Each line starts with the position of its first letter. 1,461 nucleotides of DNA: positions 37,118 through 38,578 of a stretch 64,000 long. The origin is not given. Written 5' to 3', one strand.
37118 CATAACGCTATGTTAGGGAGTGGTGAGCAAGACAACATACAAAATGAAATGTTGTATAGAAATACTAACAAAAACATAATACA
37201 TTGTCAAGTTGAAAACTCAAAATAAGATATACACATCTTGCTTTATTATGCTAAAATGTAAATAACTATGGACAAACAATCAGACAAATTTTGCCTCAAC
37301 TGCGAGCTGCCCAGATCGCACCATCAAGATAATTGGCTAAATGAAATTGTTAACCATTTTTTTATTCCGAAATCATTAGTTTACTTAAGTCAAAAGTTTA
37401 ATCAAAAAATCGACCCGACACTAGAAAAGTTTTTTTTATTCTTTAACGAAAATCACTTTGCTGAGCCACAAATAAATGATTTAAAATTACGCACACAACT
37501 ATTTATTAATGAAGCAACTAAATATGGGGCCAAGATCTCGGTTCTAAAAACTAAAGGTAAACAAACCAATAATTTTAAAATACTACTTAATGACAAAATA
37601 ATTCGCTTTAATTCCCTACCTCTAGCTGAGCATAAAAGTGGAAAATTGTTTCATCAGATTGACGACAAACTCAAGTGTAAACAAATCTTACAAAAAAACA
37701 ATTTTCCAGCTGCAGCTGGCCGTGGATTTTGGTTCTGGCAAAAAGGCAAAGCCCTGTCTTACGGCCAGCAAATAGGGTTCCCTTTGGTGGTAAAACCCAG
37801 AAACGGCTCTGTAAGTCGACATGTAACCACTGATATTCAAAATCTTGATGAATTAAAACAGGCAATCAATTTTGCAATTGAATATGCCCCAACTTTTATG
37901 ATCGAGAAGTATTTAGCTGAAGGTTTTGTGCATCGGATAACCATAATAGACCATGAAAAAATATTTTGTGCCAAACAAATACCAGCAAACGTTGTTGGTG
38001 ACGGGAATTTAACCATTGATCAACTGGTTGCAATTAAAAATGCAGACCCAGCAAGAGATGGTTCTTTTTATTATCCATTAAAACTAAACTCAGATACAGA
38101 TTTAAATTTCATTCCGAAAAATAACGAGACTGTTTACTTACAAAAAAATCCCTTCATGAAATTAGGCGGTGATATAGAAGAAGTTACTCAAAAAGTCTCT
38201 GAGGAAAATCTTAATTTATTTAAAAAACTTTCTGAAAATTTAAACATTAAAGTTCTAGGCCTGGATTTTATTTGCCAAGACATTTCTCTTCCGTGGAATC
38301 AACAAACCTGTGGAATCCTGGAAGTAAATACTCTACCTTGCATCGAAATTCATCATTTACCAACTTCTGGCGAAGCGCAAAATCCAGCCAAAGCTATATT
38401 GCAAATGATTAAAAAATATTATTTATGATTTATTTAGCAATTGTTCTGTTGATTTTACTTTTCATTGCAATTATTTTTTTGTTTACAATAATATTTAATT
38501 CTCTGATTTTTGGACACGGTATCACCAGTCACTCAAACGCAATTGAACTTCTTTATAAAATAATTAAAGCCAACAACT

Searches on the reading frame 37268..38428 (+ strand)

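Call 4: search_protein_families(library=pfam, proteins=[window:37268-38428:+], max_evalue=1)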
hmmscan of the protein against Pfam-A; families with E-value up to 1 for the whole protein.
window:37268-38428:+ (386 aa): 7 families
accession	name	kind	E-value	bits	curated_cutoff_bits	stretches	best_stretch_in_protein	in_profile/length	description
PF07478.18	Dala_Dala_lig_C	-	1.2e-06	28.7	24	1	164-234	30-98/204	D-ala D-ala ligase C-terminus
PF08443.16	RimK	-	0.00044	20.3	21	1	132-218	2-84/188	RimK-like ATP-grasp domain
PF13535.11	ATP-grasp_4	-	0.0051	16.9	27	1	169-201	1-32/160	ATP-grasp domain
PF02786.22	CPSase_L_D2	-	0.015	15.2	19.8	1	133-224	1-92/211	Carbamoyl-phosphate synthase L chain, ATP binding domain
PF02222.28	ATP-grasp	-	0.056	13.5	27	1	162-216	22-76/179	ATP-grasp domain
PF14751.11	DUF4474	-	0.11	12.4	23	1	59-139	132-214/240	Domain of unknown function (DUF4474)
PF17723.7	RHH_8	-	0.22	12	25.4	1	308-351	63-106/119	Ribbon-Helix-Helix transcriptional regulator family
